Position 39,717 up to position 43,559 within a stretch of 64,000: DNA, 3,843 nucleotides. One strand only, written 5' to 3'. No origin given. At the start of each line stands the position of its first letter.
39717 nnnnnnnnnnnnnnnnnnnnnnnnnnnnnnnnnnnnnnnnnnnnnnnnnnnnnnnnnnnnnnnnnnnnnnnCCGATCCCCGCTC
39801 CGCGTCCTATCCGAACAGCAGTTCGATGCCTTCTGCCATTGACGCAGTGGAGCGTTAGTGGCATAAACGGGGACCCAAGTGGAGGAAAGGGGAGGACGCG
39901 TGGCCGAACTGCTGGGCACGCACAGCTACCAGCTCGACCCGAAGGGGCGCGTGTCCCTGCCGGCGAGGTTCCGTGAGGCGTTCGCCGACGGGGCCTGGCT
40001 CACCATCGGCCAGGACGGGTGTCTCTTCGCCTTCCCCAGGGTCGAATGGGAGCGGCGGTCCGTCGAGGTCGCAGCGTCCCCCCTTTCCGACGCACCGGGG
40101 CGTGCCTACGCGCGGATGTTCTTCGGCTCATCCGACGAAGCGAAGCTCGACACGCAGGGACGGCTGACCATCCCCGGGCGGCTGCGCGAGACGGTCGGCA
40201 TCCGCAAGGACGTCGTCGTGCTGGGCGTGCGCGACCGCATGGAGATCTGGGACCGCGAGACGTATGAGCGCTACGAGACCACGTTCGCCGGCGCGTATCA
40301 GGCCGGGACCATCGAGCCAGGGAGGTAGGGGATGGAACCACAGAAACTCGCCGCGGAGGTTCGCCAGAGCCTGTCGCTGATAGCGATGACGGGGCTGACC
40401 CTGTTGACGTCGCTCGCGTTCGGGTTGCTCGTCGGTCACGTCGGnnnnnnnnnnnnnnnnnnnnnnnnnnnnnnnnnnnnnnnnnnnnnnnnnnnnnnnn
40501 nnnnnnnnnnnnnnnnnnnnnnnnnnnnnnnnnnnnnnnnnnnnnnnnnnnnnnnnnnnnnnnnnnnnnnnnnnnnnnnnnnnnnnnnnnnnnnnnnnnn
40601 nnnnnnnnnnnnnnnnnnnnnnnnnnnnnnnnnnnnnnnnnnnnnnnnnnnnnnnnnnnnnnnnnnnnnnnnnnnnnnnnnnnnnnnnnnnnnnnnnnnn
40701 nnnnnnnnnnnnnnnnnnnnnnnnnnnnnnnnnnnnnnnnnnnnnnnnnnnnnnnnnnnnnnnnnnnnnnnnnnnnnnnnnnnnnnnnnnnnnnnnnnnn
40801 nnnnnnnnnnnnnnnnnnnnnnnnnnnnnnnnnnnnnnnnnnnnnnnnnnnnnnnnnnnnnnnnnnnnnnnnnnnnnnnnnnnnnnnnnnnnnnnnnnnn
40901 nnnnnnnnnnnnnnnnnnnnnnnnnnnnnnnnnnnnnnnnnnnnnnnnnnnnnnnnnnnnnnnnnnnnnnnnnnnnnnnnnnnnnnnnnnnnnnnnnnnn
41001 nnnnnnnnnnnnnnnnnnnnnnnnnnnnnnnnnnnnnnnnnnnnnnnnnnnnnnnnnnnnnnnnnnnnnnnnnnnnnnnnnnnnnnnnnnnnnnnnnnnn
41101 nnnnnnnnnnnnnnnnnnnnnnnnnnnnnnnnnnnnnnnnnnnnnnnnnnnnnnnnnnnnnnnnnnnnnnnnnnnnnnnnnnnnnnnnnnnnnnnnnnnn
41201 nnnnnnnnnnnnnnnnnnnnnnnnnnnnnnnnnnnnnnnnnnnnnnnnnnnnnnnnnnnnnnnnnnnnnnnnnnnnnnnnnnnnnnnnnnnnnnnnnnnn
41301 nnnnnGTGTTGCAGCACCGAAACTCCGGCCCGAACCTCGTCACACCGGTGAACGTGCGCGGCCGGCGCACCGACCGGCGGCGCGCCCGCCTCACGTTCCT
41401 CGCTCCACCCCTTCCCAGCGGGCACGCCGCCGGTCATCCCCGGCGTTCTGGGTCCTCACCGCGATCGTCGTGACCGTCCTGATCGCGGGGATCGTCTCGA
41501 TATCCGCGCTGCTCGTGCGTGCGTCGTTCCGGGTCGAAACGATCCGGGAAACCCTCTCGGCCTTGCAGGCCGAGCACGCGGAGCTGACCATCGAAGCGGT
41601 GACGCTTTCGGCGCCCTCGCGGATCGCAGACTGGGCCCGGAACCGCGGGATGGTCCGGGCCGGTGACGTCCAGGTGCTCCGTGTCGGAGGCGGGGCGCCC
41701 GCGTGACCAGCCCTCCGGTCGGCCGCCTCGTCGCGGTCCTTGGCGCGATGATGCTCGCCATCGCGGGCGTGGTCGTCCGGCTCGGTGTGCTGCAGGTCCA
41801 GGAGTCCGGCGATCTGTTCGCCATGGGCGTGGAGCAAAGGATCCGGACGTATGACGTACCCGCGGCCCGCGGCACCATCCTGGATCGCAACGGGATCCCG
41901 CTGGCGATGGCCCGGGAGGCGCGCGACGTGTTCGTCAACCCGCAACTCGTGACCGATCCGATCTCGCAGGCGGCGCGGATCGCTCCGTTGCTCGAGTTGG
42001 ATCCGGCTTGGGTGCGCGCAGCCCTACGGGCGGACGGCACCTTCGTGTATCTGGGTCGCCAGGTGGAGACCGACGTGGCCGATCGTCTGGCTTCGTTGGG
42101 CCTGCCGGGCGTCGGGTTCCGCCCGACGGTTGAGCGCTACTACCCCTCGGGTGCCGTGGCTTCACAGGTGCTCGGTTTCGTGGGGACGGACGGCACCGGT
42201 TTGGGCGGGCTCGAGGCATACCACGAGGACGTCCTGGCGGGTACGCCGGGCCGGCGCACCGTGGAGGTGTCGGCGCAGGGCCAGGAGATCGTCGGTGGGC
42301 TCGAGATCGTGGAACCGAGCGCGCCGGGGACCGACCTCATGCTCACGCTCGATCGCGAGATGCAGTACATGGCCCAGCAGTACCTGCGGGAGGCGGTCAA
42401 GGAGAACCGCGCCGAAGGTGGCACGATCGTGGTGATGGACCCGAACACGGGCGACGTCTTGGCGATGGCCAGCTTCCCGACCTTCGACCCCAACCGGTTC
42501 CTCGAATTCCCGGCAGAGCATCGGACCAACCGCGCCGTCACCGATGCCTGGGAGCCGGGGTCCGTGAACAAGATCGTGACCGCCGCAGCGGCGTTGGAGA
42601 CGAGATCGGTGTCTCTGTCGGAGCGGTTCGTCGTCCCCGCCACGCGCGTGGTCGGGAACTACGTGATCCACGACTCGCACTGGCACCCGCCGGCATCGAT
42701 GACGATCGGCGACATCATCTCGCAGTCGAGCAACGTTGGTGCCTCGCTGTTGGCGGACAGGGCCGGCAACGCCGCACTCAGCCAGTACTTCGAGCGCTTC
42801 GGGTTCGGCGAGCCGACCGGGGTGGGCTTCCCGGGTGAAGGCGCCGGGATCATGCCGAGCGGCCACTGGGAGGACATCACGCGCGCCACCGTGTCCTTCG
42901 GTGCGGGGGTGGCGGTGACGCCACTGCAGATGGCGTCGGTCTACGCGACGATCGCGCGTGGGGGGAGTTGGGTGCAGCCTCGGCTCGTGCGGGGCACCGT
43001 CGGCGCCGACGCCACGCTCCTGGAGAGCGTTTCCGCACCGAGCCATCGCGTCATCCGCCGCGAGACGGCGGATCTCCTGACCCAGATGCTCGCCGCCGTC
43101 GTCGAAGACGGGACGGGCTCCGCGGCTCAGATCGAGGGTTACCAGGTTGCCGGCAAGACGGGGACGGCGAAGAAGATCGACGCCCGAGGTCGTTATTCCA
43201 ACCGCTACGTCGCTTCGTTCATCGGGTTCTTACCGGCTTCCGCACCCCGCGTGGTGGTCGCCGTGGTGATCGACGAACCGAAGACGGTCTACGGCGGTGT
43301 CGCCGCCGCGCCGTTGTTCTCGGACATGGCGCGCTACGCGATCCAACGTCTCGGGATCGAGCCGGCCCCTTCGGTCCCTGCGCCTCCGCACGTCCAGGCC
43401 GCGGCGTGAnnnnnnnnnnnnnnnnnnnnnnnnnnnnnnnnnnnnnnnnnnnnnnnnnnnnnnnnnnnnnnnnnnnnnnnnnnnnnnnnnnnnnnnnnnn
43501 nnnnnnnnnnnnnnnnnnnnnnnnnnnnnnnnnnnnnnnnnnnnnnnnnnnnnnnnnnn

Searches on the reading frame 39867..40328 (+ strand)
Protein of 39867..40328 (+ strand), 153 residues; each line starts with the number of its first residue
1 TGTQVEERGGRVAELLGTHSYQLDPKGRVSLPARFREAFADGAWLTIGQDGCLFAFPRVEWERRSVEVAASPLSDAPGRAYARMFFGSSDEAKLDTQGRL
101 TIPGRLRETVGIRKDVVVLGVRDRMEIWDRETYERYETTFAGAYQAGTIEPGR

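Call 11: search_protein_families(library=pfam, proteins=[window:39867-40328:+])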
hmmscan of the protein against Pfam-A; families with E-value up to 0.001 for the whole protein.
window:39867-40328:+ (153 aa): 1 family
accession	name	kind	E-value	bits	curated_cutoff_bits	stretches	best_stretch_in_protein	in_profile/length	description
PF02381.23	MraZ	-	1.4e-33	115.1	23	2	85-140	1-56/72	MraZ protein, putative antitoxin-like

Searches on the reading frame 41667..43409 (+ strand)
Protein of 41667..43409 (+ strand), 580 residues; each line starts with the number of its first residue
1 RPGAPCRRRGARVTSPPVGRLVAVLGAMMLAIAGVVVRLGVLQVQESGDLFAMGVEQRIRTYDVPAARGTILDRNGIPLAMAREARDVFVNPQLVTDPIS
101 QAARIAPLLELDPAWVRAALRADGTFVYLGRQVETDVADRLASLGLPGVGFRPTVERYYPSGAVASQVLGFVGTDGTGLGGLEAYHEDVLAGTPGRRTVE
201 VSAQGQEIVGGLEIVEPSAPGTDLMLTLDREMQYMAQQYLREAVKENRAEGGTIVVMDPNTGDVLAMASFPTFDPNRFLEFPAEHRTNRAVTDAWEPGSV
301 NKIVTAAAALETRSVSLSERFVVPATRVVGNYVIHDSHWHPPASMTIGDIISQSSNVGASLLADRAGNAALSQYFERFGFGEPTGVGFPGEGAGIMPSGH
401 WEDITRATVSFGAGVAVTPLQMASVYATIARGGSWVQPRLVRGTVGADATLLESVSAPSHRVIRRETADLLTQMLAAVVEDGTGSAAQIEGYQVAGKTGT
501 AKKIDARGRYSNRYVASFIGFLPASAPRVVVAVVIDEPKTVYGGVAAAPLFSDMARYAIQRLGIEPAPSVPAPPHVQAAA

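Call 11: search_protein_families(library=pfam, proteins=[window:41667-43409:+])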
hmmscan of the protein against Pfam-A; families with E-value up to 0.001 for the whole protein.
window:41667-43409:+ (580 aa): 3 families
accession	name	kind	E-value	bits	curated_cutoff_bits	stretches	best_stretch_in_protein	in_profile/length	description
PF00905.27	Transpeptidase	-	1.8e-76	257.6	22.1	1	252-554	1-297/299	Penicillin binding protein transpeptidase domain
PF03717.20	PBP_dimer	-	4.7e-18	66.7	24.4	1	64-208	2-176/180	Penicillin-binding Protein dimerisation domain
PF13354.11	Beta-lactamase2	-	5.1e-07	29.7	22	1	294-503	20-192/214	Beta-lactamase enzyme family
